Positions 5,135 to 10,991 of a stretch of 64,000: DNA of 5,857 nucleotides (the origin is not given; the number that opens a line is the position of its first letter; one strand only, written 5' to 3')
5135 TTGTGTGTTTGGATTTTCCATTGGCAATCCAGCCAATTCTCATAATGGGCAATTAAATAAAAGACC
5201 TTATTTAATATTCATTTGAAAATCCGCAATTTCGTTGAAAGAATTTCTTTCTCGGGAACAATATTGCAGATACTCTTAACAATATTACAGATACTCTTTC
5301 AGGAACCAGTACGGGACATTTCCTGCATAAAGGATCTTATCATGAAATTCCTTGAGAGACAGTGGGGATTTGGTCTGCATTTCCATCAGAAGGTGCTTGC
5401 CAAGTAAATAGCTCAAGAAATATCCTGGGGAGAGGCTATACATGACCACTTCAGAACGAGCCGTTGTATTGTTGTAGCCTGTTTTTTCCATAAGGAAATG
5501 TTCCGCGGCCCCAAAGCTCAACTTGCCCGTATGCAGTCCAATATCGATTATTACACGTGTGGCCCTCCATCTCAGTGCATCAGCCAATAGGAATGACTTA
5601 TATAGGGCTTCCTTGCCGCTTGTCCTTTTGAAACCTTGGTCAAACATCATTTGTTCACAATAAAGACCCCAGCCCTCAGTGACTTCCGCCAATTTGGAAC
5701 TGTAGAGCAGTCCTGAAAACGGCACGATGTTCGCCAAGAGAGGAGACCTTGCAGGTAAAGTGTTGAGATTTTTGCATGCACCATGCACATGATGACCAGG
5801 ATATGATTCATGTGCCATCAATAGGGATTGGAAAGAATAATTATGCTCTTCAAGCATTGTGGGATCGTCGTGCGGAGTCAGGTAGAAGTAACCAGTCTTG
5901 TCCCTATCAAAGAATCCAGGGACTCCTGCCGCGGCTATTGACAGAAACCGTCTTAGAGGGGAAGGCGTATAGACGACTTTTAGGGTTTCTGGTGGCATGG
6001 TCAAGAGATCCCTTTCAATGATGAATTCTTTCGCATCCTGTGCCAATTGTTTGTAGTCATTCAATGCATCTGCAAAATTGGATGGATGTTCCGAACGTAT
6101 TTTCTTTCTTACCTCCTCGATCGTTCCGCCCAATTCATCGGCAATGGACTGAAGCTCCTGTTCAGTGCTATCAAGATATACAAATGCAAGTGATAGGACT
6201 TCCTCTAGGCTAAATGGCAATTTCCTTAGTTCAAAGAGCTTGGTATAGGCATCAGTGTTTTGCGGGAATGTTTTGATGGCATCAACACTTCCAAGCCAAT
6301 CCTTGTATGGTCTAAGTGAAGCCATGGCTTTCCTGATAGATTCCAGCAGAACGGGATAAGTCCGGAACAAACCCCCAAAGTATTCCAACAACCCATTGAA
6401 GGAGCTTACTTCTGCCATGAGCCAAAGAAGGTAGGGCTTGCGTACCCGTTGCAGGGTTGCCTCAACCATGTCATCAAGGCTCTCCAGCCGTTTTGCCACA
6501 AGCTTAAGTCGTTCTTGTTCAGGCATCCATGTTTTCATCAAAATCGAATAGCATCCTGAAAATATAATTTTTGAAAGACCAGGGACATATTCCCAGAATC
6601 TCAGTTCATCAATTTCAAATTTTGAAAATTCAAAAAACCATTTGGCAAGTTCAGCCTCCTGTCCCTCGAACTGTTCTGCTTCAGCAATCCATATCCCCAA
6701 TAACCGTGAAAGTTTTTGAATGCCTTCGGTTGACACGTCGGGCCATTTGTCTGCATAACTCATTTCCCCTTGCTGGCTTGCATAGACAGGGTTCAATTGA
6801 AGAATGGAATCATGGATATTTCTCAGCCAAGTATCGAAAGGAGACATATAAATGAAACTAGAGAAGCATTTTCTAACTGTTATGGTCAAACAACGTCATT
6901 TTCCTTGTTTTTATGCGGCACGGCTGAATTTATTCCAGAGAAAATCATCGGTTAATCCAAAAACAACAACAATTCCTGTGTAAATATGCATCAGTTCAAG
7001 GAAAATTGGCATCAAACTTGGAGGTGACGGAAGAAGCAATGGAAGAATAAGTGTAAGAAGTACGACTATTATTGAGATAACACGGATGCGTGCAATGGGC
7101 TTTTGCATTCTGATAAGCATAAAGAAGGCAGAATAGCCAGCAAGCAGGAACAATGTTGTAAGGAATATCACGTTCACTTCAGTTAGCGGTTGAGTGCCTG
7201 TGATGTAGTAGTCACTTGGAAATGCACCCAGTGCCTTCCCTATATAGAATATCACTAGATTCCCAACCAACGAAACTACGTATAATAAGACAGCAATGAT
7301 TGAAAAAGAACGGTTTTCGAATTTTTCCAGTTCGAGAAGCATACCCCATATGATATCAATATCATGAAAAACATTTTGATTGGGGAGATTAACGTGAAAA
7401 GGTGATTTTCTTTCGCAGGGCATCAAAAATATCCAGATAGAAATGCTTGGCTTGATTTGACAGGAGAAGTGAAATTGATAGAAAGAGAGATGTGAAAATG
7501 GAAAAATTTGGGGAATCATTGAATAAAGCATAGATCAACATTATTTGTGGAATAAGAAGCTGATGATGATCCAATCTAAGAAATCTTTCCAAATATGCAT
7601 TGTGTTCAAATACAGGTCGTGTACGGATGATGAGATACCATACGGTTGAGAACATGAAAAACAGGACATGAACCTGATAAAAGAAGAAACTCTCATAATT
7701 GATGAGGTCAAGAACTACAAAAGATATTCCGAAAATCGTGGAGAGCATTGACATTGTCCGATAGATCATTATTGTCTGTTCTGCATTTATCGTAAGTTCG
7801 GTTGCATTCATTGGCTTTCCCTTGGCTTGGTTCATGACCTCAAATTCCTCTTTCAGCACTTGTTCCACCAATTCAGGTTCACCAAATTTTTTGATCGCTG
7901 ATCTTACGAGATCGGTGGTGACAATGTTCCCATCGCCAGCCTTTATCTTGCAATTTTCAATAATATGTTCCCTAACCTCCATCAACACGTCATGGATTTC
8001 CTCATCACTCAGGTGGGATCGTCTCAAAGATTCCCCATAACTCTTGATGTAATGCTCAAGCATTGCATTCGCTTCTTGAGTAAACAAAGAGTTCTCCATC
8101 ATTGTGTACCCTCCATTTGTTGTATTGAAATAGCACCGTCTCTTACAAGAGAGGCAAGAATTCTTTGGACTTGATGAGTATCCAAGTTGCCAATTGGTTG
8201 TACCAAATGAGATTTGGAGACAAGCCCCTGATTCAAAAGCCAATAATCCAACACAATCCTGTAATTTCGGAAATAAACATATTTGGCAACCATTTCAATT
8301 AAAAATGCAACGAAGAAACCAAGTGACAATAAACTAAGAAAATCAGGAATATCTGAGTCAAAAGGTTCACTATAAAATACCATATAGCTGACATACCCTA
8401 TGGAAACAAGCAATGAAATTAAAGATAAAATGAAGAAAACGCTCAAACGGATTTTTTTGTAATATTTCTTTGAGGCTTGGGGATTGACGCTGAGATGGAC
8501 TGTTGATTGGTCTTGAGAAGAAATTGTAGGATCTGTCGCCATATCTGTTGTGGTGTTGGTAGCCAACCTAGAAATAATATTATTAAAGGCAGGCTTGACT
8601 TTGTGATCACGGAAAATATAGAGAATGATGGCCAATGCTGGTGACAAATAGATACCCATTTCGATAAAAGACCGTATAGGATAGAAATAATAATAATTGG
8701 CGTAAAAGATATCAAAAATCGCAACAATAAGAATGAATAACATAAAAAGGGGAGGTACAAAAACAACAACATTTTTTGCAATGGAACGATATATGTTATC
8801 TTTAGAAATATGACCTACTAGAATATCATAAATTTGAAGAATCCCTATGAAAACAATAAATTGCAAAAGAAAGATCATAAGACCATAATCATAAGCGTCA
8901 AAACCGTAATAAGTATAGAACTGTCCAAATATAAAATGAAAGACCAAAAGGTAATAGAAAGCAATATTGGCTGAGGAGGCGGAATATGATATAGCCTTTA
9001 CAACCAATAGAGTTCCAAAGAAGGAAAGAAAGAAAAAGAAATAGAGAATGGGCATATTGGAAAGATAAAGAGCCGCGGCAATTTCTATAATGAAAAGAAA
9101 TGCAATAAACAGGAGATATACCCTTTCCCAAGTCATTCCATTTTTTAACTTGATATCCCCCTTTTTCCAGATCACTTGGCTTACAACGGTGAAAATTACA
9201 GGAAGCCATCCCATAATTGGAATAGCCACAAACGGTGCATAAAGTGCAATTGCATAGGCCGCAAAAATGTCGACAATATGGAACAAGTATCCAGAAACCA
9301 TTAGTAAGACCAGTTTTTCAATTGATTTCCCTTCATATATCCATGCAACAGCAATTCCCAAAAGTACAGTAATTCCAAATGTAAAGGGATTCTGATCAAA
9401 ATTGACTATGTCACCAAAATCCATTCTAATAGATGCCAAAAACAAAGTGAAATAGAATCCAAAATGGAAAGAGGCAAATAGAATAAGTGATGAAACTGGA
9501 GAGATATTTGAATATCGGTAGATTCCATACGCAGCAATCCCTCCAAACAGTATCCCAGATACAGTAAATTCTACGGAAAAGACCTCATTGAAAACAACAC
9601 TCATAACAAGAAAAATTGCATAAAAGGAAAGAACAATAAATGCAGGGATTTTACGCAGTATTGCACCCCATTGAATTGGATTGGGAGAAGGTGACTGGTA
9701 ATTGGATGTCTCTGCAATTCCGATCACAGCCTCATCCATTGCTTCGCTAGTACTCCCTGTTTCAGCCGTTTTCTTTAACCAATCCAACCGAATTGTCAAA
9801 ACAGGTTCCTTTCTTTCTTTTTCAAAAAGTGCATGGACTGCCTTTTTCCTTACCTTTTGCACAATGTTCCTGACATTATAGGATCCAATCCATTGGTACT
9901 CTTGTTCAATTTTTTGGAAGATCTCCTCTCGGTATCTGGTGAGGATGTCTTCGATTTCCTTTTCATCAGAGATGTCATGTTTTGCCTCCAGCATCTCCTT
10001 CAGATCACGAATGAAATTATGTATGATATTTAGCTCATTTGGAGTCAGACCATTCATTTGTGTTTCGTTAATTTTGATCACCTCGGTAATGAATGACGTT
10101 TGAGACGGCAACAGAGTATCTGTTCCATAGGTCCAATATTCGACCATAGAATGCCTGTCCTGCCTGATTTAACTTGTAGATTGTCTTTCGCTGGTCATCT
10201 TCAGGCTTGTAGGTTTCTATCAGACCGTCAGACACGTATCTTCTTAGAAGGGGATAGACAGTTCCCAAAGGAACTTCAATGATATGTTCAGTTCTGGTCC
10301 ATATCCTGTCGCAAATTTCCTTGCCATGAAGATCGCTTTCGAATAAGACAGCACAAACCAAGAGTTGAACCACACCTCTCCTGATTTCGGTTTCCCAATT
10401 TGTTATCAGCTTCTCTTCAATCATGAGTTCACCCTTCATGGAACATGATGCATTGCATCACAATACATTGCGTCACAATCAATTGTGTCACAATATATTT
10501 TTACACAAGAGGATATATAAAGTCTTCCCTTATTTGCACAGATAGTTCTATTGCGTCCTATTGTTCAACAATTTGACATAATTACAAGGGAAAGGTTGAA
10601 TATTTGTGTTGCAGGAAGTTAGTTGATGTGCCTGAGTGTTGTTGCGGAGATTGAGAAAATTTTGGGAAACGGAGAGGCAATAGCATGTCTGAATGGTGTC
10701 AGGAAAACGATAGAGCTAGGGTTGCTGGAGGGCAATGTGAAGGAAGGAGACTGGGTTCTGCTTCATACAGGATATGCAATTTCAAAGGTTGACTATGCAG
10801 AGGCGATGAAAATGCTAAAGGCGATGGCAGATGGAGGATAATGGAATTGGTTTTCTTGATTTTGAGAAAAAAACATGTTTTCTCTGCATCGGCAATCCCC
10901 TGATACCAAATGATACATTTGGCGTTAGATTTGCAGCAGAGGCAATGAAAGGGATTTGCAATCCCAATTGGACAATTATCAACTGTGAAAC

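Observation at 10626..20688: [NiFe] hydrogenase with complete complex I-type gene order and membrane arm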

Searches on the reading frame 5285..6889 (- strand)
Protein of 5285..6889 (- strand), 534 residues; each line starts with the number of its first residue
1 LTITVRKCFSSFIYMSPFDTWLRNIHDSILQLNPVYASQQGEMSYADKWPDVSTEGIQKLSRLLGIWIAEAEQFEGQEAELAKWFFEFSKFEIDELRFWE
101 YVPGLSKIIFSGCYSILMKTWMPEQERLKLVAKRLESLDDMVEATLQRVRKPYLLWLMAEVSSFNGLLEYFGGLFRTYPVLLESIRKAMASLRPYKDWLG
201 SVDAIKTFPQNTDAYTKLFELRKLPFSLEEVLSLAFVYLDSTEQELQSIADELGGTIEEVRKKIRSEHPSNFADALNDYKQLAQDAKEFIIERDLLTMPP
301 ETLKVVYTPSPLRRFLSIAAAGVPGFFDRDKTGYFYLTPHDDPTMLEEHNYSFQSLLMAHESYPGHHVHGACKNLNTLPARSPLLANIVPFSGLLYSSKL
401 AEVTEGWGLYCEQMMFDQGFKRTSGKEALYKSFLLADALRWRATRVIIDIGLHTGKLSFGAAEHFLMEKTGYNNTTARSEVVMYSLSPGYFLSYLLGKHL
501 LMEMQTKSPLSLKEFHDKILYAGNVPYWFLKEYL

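Call 23: search_protein_families(library=pfam, proteins=[window:5285-6889:-], max_evalue=0.001)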
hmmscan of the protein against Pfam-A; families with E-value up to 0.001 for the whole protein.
window:5285-6889:- (534 aa): 1 family
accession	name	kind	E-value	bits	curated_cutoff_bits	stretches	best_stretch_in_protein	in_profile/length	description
PF05960.17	DUF885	-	1.4e-51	177.1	32.4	1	34-533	1-531/532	Bacterial protein of unknown function (DUF885)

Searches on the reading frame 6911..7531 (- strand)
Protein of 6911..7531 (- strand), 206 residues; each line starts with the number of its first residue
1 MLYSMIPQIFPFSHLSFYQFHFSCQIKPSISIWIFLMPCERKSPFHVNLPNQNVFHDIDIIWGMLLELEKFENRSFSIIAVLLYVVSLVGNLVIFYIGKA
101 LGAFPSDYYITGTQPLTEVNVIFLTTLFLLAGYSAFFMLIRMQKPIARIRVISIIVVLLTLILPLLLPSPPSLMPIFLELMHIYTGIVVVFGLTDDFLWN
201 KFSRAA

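Call 23: search_protein_families(library=pfam, proteins=[window:6911-7531:-], max_evalue=0.001)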
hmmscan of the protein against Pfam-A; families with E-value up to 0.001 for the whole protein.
window:6911-7531:- (206 aa): 1 family
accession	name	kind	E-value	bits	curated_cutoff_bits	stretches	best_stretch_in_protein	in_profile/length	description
PF19545.4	DUF6069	-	5.4e-11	43.1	27.2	1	92-194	22-124/129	Family of unknown function (DUF6069)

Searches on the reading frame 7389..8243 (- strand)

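Call 23: search_protein_families(library=pfam, proteins=[window:7389-8243:-], max_evalue=0.001)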
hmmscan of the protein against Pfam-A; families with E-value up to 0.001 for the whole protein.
window:7389-8243:- (284 aa): 1 family
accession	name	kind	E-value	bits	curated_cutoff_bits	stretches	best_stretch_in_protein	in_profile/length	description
PF22564.2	HAAS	-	0.00011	23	27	1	75-125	12-51/55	HAAS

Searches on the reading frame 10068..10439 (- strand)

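Call 5: search_protein_families(library=pfam, proteins=[window:10068-10439:-], max_evalue=0.01)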
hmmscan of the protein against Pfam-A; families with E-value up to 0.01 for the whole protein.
window:10068-10439:- (123 aa): 2 families
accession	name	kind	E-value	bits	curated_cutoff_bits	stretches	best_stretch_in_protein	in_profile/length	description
PF03551.20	PadR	-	4.3e-12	46.3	27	1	30-97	3-72/75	Transcriptional regulator PadR-like family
PF22381.2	Staph_reg_Sar_Rot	-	0.0071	16.9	27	1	50-95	34-79/85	Transcriptional regulator SarA/Rot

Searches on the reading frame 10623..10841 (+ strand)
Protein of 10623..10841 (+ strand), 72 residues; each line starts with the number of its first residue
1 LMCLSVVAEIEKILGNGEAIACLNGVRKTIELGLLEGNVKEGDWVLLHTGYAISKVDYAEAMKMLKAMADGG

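Call 4: search_protein_families(library=pfam, proteins=[window:10623-10841:+], max_evalue=0.01)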
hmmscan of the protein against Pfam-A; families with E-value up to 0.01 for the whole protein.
window:10623-10841:+ (72 aa): 1 family
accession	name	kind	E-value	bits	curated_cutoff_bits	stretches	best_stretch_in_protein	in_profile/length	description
PF01455.23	HupF_HypC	-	2.5e-18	66.4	28.5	1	2-68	1-65/65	HupF/HypC family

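Call 58: search_protein_families(library=ncbifam, proteins=[window:10623-10841:+], max_evalue=0.001)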
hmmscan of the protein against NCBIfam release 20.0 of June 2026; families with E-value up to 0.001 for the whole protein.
window:10623-10841:+ (72 aa): 3 families
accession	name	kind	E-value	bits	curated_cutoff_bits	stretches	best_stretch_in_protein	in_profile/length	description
TIGR00074.1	hypC_hupF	subfamily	1.2e-14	53.9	48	1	2-69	1-66/80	HypC/HybG/HupF family hydrogenase formation chaperone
NF007712.0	PRK10409.1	equivalog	1.1e-07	32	136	1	2-68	1-71/90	HypC/HybG/HupF family hydrogenase formation chaperone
NF007721.0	PRK10413.1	equivalog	1.1e-06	28.5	115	1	2-68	1-72/87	hydrogenase maturation factor HybG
